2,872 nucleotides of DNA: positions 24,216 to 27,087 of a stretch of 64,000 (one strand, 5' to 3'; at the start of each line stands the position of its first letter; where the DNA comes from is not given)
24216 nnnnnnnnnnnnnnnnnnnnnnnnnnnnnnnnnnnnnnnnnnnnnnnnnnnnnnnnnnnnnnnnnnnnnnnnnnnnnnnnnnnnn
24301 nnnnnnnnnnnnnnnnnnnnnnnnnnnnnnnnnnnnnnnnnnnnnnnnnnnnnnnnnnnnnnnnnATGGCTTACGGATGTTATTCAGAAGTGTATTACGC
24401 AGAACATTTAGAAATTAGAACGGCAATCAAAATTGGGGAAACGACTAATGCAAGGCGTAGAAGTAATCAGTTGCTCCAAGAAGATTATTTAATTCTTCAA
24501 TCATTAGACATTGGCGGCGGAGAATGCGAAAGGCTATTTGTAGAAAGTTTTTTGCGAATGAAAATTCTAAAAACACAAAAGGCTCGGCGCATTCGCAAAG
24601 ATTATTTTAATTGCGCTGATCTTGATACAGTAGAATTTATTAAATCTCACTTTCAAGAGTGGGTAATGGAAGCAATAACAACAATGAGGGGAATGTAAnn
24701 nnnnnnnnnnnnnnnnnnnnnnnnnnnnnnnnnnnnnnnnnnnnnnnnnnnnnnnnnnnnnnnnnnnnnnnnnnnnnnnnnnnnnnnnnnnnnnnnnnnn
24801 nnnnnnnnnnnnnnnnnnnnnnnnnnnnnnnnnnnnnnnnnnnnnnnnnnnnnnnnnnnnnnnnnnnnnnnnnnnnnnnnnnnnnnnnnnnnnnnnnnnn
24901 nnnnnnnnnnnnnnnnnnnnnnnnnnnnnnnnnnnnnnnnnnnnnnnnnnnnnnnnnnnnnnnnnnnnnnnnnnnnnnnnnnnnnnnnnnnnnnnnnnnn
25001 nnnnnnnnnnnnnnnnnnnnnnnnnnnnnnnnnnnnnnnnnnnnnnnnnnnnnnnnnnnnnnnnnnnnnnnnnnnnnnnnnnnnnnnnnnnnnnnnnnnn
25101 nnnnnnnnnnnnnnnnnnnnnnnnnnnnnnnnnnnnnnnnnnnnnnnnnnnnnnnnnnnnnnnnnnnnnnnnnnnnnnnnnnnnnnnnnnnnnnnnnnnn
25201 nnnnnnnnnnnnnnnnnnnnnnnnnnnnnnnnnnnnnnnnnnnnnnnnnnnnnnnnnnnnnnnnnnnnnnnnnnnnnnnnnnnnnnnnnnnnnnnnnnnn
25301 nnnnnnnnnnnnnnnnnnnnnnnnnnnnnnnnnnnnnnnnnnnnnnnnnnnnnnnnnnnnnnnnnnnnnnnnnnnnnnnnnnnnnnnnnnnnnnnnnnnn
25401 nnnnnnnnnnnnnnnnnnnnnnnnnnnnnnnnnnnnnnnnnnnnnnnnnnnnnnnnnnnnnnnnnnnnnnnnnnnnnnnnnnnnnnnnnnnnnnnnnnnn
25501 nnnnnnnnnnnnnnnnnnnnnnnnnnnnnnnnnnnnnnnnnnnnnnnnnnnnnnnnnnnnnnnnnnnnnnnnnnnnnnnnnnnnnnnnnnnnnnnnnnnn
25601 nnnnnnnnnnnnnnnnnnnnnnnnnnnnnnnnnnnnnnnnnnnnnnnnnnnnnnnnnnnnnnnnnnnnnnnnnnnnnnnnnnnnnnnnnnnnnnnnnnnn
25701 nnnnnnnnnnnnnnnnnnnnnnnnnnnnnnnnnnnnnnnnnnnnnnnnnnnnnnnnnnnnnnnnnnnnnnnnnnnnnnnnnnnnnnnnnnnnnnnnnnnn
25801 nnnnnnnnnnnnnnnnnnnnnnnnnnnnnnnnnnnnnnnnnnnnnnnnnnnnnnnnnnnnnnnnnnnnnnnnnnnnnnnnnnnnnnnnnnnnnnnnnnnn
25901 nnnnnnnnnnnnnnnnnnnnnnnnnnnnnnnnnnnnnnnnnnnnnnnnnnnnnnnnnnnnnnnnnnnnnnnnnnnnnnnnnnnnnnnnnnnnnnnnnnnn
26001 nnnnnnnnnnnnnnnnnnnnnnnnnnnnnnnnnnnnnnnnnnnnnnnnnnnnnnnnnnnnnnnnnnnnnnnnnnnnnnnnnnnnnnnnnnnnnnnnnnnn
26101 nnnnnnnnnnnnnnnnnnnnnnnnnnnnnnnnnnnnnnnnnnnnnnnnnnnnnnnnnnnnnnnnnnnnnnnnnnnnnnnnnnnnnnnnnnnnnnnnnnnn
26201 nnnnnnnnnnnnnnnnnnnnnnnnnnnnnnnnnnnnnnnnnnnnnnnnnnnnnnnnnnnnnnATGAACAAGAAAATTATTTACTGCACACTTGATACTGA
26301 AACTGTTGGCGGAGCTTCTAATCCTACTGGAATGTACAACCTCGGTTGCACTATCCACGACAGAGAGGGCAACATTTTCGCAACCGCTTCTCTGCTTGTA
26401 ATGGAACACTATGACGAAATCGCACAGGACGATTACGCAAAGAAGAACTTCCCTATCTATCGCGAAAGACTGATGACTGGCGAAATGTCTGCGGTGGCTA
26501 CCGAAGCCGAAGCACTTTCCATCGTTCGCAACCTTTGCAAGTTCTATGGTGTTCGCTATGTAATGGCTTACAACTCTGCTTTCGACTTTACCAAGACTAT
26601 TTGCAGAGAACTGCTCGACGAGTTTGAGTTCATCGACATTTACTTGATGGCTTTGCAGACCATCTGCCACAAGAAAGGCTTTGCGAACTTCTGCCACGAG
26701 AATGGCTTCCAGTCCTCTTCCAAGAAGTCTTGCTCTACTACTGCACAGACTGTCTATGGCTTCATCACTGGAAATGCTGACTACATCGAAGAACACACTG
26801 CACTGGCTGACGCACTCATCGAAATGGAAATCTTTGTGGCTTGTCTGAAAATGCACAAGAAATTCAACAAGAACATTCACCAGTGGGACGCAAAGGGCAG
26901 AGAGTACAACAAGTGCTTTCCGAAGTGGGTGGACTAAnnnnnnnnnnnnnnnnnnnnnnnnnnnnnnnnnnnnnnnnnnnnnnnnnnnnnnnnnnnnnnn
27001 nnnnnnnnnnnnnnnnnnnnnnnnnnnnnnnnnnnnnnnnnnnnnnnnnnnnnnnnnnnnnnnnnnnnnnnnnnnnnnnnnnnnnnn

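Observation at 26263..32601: Two paralogous DEDDh 3'-5' exonucleases plus a HAD deoxynucleotidase in the early region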

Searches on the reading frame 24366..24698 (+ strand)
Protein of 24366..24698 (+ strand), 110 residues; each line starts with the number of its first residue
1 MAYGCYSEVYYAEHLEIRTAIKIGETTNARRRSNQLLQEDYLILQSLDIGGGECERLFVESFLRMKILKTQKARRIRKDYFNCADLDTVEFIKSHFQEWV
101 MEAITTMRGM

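Call 44: search_protein_families(library=ncbifam, proteins=[window:24366-24698:+], max_evalue=0.01)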
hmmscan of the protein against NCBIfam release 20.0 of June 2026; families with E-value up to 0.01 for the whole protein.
window:24366-24698:+ (110 aa): 0 families

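Call 82: search_protein_families(library=pfam, proteins=[window:24366-24698:+], max_evalue=0.01)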
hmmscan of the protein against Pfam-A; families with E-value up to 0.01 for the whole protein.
window:24366-24698:+ (110 aa): 1 family
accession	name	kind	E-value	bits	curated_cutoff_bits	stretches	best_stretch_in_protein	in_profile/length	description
PF10544.15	T5orf172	-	0.0038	18.2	20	1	10-84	4-89/101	T5orf172 domain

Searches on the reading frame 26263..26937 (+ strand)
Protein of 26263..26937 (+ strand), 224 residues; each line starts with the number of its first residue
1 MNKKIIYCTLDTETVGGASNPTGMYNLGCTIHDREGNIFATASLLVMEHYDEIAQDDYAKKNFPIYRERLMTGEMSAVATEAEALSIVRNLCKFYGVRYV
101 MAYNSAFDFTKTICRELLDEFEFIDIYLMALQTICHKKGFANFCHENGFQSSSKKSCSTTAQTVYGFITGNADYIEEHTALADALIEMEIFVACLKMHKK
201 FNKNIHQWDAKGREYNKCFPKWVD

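Call 4: search_protein_families(library=pfam, proteins=[window:26263-26937:+], max_evalue=0.1)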
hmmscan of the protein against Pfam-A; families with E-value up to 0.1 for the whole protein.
window:26263-26937:+ (224 aa): 0 families

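Call 6: search_protein_families(library=phrogs, proteins=[window:26263-26937:+], max_evalue=0.01)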
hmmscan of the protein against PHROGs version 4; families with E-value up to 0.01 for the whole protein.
window:26263-26937:+ (224 aa): 2 families
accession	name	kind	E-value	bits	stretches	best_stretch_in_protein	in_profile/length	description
phrog_20187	-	unknown function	7.2e-30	105.4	1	6-204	9-237/272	-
phrog_192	-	DNA, RNA and nucleotide metabolism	0.00093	19.6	1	87-209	177-285/397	DNA polymerase exonuclease subunit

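Call 7: search_solved_structures(query=window:26263-26937:+, max_evalue=10, show_alignments=2)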
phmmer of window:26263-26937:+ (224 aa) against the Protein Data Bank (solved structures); distinct sequences matched with E-value up to 10: 5.
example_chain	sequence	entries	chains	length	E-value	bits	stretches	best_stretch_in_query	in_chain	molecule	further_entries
2vt2_A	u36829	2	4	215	0.85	12.8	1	67-179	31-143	REDOX-SENSING TRANSCRIPTIONAL REPRESSOR REX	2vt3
6vjp_A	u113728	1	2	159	0.85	12.8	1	83-141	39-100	Acetyltransferase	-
1n1f_A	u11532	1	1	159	1.1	12.4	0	155-197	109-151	interleukin-19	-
6wn9_A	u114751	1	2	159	1.1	12.4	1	84-139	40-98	Acetyltransferase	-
3i4t_A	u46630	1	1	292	1.2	12.4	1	38-85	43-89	diphthine synthase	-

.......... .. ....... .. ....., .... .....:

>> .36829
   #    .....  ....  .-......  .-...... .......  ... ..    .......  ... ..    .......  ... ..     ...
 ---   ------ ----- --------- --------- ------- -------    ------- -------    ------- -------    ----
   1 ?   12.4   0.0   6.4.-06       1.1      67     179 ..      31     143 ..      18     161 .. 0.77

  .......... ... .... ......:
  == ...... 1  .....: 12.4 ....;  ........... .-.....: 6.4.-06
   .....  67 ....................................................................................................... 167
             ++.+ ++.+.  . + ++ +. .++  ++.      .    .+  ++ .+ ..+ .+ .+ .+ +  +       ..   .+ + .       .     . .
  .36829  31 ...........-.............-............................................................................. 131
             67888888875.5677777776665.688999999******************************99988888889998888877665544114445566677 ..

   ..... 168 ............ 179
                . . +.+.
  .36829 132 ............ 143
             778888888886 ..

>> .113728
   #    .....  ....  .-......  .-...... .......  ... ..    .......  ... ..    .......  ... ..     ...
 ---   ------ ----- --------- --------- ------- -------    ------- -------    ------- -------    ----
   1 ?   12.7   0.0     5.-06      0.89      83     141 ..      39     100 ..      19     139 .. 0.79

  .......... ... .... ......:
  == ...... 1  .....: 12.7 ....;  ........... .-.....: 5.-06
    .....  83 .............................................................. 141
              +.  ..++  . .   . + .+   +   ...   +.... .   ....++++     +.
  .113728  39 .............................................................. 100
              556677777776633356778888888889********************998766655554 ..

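Call 16: find_homologous_proteins(query=window:26263-26937:+, max_evalue=0.001)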
Query window:26263-26937:+ (224 aa): 649 proteins with E <= 0.001 among 901 candidates; the best 120 are listed.
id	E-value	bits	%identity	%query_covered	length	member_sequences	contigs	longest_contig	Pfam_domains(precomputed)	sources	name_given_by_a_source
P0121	8.4e-141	485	94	100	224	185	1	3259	-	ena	-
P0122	2.2e-133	461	90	99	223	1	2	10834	-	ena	-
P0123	6.8e-133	459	90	99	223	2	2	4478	-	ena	-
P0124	4.8e-124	430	80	100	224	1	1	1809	-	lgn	-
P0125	5.8e-124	430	84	99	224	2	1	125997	-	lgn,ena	-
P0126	6.2e-124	430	86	99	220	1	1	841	-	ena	-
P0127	3.0e-123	428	80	100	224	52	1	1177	-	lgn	-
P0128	1.9e-121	422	82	98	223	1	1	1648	-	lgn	-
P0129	2.9e-120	418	80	99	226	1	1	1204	-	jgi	jgi:hypothetical protein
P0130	1.6e-119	416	81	99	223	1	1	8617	-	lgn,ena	-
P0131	2.0e-119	415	78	99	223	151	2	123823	-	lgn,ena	-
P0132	3.9e-119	414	78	100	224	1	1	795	-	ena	-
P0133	5.9e-119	414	80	99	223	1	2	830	-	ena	-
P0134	9.2e-119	413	80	99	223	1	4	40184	-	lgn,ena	-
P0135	1.1e-118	413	79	99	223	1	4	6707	-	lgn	-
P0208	3.8e-109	382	72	98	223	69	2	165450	-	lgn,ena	-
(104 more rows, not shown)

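Call 44: search_protein_families(library=ncbifam, proteins=[window:26263-26937:+], max_evalue=0.01)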
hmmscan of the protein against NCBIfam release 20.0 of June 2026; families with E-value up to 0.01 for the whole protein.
window:26263-26937:+ (224 aa): 0 families

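Call 48: find_encoding_contigs(protein=P0208, flank=10000, max_places=2)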
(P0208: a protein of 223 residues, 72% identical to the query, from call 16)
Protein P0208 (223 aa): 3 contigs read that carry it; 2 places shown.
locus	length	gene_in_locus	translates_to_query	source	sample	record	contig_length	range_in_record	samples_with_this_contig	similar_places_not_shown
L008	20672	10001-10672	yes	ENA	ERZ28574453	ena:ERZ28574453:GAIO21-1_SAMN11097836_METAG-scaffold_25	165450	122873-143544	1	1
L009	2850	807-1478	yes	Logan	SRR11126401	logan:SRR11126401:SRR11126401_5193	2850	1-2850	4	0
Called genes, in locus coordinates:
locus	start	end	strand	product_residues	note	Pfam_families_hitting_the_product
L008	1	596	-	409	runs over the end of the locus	-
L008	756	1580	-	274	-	PF01541:GIY-YIG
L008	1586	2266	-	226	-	-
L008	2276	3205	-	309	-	PF27269:YonG_N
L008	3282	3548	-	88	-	-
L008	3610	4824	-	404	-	-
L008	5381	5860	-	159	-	-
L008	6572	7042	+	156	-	-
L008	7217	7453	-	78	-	-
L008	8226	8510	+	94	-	-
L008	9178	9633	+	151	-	-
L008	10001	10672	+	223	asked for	-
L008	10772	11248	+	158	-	-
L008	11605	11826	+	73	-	-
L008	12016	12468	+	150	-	-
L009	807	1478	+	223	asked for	-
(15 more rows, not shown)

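Call 85: search_protein_families(library=padloc, proteins=[window:26263-26937:+], max_evalue=0.1)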
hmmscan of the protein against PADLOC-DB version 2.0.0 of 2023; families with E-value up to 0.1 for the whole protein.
window:26263-26937:+ (224 aa): 1 family
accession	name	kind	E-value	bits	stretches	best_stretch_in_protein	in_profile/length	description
PDLC01247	DEDDh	-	8.9e-07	27.6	1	9-191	2-138/139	"CAS-I,CAS-II,CAS-III,CAS-IV,CAS-V,CAS-VI; associated"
